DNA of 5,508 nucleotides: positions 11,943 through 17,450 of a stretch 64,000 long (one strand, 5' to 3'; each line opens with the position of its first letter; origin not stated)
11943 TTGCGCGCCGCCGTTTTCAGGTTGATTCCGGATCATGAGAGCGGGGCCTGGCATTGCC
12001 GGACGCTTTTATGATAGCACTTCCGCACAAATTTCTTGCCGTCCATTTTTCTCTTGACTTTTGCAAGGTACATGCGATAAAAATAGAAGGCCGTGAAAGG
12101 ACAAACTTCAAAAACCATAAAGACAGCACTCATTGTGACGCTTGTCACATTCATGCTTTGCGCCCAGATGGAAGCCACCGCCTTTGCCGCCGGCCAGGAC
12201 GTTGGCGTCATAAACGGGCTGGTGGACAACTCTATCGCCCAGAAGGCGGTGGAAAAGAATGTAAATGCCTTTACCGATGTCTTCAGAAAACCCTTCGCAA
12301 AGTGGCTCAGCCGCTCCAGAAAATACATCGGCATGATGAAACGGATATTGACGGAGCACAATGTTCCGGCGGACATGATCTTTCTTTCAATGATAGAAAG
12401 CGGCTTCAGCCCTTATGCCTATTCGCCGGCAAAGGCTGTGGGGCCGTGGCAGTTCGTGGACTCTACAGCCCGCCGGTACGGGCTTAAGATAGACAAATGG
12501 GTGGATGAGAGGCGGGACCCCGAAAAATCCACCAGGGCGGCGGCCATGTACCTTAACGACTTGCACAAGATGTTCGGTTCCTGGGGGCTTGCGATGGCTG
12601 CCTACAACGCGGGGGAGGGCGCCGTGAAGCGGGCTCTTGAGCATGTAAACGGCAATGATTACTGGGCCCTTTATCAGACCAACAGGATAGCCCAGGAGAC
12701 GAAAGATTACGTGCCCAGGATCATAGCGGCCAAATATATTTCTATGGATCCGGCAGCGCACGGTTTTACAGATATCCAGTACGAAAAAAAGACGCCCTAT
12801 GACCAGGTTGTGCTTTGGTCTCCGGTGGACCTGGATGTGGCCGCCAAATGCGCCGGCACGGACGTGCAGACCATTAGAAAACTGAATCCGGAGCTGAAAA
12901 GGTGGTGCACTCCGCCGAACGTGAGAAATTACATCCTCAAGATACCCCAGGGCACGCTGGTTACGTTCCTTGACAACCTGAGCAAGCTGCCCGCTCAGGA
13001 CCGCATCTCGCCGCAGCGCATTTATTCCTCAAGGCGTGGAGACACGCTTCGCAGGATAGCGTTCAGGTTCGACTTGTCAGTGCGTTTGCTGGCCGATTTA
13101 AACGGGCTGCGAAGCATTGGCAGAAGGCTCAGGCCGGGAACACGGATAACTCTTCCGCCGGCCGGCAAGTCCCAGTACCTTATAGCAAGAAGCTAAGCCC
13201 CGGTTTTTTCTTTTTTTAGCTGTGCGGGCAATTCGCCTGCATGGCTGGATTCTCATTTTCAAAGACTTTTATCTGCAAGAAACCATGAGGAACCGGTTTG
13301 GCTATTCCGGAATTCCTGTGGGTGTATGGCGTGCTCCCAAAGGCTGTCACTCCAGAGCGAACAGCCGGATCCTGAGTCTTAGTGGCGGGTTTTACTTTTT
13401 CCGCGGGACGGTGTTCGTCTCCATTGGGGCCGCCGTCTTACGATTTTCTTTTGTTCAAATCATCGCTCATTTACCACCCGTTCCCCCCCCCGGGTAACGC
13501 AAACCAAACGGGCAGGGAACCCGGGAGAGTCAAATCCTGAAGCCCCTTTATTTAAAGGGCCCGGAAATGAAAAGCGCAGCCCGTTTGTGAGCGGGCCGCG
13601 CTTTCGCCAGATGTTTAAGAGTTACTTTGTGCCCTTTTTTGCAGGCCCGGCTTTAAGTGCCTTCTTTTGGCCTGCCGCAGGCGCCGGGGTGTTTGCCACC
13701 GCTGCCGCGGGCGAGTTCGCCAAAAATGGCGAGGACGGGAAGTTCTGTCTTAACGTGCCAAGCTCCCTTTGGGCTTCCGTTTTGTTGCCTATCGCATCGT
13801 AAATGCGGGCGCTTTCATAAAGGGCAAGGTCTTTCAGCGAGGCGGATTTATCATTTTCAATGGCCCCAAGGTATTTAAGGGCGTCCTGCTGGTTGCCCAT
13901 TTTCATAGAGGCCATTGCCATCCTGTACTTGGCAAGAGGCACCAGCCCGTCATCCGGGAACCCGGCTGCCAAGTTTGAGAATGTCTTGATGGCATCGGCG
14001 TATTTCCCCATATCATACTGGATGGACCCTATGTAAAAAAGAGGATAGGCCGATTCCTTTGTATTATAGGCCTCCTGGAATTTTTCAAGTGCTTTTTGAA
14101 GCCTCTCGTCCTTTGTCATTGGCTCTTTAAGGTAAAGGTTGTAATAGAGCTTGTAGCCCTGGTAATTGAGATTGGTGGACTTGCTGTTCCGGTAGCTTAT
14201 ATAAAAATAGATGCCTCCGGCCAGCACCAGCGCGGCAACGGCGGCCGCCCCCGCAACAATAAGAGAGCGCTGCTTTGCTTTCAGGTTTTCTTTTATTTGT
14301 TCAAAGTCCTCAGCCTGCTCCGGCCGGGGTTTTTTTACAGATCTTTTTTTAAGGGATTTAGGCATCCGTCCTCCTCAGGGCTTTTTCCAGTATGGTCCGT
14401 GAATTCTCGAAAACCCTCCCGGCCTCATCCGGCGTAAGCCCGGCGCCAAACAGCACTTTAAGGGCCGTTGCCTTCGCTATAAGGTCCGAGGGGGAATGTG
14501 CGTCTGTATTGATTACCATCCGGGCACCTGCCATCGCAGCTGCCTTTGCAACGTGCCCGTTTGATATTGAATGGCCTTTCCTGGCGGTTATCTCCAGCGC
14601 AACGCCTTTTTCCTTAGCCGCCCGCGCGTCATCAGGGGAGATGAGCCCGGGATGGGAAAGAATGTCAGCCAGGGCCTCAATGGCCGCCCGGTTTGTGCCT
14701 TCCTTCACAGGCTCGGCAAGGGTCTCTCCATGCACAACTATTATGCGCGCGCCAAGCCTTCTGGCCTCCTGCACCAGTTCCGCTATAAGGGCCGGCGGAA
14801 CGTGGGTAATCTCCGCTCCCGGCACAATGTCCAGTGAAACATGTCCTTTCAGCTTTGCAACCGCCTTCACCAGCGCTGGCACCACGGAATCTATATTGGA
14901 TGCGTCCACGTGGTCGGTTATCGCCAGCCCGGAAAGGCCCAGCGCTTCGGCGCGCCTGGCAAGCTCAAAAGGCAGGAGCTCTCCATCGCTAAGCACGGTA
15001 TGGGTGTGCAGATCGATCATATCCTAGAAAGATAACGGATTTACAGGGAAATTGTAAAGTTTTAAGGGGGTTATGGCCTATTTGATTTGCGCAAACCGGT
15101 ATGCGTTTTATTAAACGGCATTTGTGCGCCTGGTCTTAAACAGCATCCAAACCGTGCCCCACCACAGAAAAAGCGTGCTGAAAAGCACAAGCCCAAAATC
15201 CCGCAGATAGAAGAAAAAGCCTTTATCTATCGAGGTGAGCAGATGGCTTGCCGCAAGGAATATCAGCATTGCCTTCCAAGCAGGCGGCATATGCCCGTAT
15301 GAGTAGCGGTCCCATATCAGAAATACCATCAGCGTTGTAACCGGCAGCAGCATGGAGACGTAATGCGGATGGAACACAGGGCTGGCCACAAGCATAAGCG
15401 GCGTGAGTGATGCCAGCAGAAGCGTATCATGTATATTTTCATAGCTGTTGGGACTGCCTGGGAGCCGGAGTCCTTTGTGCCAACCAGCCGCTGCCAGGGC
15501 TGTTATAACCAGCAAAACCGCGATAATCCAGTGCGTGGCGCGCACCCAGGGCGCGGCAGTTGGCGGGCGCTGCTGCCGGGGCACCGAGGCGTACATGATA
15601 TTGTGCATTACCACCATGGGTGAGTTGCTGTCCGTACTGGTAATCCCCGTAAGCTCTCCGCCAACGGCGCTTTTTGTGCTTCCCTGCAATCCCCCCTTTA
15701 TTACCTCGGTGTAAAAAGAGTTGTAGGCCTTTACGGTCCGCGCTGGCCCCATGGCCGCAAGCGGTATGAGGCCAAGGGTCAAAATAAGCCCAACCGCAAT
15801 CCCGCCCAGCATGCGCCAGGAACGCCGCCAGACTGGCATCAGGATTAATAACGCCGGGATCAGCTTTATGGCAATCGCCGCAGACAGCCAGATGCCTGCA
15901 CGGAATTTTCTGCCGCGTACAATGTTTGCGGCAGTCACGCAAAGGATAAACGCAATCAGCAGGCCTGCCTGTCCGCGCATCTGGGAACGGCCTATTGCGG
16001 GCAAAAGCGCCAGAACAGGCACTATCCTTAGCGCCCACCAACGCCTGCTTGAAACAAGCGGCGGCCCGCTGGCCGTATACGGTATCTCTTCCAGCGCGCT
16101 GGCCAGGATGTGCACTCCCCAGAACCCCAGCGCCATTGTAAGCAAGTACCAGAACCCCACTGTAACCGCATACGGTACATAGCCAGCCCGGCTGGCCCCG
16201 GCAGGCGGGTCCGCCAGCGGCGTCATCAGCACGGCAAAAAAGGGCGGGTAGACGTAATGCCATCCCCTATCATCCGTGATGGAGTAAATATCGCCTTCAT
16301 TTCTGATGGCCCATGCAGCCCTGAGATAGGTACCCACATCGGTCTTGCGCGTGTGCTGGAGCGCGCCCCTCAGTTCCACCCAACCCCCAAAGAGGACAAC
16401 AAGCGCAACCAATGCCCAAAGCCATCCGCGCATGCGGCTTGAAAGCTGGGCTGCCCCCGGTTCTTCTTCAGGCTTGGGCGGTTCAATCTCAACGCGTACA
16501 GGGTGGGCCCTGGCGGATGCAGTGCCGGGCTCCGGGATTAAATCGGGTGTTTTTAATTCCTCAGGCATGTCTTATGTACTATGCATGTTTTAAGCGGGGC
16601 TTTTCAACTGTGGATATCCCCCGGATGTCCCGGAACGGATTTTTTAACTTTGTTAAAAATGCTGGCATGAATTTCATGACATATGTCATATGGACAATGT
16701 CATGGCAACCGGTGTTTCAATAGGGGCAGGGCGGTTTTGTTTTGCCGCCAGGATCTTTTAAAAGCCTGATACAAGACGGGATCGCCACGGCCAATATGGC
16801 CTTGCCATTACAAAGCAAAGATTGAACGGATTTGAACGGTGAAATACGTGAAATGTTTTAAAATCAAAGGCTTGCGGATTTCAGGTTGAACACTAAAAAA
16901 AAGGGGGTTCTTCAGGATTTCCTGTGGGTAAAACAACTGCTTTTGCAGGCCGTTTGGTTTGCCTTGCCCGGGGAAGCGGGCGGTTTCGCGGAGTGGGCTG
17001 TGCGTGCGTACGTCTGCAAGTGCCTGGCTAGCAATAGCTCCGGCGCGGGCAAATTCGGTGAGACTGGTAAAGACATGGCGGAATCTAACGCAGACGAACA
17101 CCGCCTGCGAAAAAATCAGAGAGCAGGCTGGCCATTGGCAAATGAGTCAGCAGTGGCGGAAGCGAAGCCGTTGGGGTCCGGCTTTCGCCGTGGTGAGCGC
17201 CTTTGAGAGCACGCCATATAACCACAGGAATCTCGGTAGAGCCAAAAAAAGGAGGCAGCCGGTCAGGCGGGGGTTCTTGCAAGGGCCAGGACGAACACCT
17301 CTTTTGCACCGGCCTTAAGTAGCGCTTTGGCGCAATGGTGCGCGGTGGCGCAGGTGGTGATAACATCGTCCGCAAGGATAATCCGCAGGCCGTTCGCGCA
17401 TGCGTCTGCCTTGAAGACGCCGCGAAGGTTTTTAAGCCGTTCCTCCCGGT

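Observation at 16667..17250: Composite locus: palindromic operator, direct repeats and A-rich tail (R2) immediately upstream of an R1 copy, like a self-contained regulated RNA gene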

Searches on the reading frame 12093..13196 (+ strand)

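Call 72: search_protein_families(library=pfam, proteins=[window:12093-13196:+], max_evalue=0.01)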
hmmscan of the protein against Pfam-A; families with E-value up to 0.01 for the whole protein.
window:12093-13196:+ (367 aa): 2 families
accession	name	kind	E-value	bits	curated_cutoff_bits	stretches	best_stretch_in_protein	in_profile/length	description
PF01464.25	SLT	-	2e-28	98.7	21.3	1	91-191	13-114/117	Transglycosylase SLT domain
PF01476.26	LysM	-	2.6e-11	43.7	20.9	1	314-355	4-43/43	LysM domain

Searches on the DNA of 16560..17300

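Call 15: search_rna_families(source=window, start=16560, end=17300, threshold=evalue, max_evalue=10)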
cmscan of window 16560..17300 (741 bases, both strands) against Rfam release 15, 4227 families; matches with E-value up to 10: 3.
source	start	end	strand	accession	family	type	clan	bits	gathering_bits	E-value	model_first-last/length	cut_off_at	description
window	16677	16776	+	RF00407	SNORA50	Gene; snRNA; snoRNA; HACA-box;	CL00034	19.2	90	0.7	1-136/136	no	Small nucleolar RNA SNORA50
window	17244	17294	+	RF03915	MIR5286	Gene; miRNA;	-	14.9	93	5.7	1-78/78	no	MIR5286 microRNA precursor family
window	16593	16664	+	RF01503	Afu_203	Gene; sRNA;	-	14.8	37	7.8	1-111/111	no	A. fumigatus sRNA Afu_203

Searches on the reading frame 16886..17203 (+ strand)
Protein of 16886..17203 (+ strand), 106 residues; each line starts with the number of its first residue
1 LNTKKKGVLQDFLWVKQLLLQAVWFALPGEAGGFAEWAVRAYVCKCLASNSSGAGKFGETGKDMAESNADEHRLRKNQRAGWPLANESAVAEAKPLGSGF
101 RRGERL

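Call 60: find_homologous_proteins(query=window:16886-17203:+, max_evalue=10)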
Query window:16886-17203:+ (106 aa): 1 proteins with E <= 10 among 2 candidates.
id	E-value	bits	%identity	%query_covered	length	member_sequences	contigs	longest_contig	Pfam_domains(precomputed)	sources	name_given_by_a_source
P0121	5.2e-65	234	100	100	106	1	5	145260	-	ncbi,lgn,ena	-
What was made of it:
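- On MITE (for R1 copy C): Its 106-aa ORF has no homologue (call 60).
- Tried and rejected: A protein search with the 106-aa ORF found only itself (call 60).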
